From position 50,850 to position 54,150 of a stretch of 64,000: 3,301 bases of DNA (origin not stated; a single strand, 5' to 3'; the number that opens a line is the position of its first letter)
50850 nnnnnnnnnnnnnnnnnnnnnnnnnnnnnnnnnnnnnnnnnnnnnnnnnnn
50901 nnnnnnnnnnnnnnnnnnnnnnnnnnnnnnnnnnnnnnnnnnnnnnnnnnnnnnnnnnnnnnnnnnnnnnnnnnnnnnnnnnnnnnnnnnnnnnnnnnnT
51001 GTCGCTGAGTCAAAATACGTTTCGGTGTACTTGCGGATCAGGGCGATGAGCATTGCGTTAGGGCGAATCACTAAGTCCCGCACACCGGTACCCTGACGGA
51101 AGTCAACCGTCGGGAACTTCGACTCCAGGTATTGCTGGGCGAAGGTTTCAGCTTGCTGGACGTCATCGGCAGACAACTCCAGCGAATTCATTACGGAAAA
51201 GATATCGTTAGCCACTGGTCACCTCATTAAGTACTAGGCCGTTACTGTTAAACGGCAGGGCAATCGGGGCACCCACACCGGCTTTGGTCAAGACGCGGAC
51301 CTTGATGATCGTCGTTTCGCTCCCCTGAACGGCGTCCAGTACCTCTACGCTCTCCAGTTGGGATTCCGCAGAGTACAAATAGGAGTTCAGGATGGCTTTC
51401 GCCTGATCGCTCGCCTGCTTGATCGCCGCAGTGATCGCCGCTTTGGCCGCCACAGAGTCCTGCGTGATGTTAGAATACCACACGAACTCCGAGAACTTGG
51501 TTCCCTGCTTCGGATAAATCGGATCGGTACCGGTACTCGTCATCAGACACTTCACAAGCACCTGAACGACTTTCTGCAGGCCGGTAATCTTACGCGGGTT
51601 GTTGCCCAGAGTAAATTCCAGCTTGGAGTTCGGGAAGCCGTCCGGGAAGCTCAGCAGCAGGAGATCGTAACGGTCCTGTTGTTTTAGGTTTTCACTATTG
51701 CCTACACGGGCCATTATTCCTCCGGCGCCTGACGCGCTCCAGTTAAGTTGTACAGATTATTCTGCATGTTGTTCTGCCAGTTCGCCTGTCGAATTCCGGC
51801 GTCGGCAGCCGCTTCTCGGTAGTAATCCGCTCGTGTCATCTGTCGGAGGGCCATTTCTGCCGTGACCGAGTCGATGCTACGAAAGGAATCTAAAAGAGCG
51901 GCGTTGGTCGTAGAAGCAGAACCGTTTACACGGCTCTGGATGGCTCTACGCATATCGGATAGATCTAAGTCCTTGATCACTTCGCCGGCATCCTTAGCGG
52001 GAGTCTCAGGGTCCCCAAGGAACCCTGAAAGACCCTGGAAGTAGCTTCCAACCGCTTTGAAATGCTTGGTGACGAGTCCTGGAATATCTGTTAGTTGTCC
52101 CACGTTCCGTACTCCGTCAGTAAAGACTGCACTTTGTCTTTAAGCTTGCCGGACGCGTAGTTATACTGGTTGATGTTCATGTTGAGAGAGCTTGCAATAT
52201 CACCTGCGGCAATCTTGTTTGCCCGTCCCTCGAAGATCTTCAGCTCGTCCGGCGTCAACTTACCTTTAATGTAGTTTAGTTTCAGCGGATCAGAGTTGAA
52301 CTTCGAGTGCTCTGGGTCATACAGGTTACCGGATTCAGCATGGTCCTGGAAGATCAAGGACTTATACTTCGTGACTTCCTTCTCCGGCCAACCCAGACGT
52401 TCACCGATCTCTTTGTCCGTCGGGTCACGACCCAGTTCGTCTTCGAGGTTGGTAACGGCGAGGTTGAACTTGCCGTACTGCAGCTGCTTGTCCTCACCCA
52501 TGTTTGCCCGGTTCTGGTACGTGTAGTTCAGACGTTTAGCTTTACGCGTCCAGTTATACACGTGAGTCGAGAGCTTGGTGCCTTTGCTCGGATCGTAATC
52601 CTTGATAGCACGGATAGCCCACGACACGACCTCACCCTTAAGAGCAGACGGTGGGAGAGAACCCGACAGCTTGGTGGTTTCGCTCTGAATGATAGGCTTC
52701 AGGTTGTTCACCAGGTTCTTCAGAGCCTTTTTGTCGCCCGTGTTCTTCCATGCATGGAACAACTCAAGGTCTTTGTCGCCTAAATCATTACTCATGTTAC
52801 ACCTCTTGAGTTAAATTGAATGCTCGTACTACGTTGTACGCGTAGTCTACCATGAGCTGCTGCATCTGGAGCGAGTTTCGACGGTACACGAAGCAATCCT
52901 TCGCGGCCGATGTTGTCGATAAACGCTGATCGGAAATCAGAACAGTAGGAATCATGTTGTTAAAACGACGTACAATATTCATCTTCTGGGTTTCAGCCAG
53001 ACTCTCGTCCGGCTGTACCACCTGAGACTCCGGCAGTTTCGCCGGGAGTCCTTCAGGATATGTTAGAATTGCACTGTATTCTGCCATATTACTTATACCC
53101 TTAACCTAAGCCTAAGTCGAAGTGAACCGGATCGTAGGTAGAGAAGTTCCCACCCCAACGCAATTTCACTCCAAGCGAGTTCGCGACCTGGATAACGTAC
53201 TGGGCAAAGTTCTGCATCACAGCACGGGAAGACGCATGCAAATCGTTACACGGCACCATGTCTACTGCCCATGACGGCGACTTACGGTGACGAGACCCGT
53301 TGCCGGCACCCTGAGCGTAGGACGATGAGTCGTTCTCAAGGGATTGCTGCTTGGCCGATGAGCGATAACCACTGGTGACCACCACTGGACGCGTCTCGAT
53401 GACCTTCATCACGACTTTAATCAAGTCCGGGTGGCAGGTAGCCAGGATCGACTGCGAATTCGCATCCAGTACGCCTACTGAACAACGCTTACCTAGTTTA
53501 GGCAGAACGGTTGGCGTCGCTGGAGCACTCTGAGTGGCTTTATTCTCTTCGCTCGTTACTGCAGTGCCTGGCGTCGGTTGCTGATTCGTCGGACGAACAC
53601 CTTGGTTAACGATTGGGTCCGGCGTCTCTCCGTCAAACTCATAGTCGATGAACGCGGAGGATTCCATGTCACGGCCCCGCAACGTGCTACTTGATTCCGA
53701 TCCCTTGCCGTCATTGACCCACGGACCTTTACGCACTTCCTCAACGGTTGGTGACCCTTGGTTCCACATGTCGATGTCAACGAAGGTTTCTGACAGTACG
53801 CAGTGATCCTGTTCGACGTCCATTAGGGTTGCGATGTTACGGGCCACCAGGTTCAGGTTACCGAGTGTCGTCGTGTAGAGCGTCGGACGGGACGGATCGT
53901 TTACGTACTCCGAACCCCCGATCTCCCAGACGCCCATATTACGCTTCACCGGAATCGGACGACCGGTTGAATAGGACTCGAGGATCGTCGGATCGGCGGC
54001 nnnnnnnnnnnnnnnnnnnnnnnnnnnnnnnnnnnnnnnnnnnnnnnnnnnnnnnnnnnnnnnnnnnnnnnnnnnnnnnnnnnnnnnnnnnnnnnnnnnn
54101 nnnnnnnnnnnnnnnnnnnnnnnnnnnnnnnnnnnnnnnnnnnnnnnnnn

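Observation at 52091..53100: Sigma-70-family gene inside the tail module, preceded by a minus-strand copy of the phage promoter motif that abuts an ATG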

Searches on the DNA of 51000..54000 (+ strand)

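Call 5: search_dna_similar(query=window:51000-54000:+, collection=phages, mode=near)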
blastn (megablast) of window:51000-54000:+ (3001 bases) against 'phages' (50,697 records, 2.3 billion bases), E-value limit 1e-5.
Records with a match: 1; places in all: 1; records where one place covers at least 80% of the query: 1.
Best place of each record, by identity: 60-80% 1.
By first word of the organism name: Salmonella 1.
By host as written in the record: Salmonella enterica subsp. enterica serovar Typhimurium ATCC 14028 1.
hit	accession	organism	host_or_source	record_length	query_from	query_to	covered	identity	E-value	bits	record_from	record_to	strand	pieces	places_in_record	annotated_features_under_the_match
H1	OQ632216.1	Salmonella phage Arash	Salmonella enterica subsp. enterica ...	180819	68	2509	81%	76.3%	0e+0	1271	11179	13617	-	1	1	RNA polymerase sigma factor | structural protein (x2) | cell wall hydrolase | hypothetical protein (x2)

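Call 6: get_annotated_region(hit=H1, flank=8000)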
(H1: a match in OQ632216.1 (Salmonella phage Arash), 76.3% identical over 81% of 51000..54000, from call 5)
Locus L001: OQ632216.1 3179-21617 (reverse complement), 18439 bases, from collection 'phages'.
description: Salmonella phage Arash, complete genome.
organism: Salmonella phage Arash (NCBI taxid 3038319)
taxonomy: Viruses; Duplodnaviria; Heunggongvirae; Uroviricota; Caudoviricetes
host: Salmonella enterica subsp. enterica serovar Typhimurium ATCC 14028; source: hospital sewage UZ Leuven; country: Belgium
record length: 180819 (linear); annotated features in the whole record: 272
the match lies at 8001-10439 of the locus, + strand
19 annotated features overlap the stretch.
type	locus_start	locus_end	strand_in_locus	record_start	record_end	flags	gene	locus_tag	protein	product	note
CDS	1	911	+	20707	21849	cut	-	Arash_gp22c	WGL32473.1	ribonucleotide reductase of class Ia (aerobic), beta subunit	-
CDS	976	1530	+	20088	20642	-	-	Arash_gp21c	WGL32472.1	hypothetical protein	-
CDS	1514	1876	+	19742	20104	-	-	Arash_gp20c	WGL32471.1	hypothetical protein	-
CDS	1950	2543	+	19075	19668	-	-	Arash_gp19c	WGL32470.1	deoxynucleoside monophosphate kinase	-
CDS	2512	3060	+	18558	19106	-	-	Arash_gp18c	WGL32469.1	hypothetical protein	-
CDS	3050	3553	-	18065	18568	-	-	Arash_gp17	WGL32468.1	hypothetical protein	-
CDS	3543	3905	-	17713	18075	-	-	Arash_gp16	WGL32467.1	structural protein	-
CDS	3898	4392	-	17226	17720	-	-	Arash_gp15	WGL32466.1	structural protein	-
CDS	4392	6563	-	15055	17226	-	-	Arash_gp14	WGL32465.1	structural protein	-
CDS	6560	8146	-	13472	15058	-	-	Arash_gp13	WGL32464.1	structural protein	-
CDS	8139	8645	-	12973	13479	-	-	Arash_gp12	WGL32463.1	structural protein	-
CDS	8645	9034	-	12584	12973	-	-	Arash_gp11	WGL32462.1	hypothetical protein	-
CDS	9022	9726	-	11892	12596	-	-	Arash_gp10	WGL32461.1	RNA polymerase sigma factor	RNA polymerase sigma factor RpoS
CDS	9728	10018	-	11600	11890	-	-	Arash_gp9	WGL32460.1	hypothetical protein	-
CDS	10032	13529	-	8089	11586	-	-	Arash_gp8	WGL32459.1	cell wall hydrolase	cell wall hydrolase, structural protein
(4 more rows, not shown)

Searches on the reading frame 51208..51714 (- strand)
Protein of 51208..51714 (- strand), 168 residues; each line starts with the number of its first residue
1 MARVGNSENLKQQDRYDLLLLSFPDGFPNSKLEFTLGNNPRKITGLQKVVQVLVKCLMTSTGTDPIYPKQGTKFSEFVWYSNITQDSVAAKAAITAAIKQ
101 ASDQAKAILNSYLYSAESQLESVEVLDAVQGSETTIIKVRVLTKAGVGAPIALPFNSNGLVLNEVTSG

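Call 3: search_protein_families(library=pfam, proteins=[window:51208-51714:-], max_evalue=1)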
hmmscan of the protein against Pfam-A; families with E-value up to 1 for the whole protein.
window:51208-51714:- (168 aa): 2 families
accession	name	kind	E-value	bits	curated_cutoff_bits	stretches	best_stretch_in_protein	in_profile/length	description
PF21959.2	DUF6923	-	0.035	14.3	27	1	73-149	107-179/234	Repeat of unknown function (DUF6923)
PF12870.14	DUF4878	-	0.12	13.1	24.1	1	84-146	35-93/112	Domain of unknown function (DUF4878)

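Call 4: search_protein_families(library=phrogs, proteins=[window:51208-51714:-], max_evalue=0.01)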
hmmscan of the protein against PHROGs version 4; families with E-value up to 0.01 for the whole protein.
window:51208-51714:- (168 aa): 1 family
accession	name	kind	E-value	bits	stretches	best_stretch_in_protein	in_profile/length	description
phrog_43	-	tail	0.0073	17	1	39-99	12-72/126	baseplate wedge subunit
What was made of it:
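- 51208..51714 (-): 168-aa protein resembling the gp25 baseplate wedge (weak match). PHROG 43, E=0.007 (call 4).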
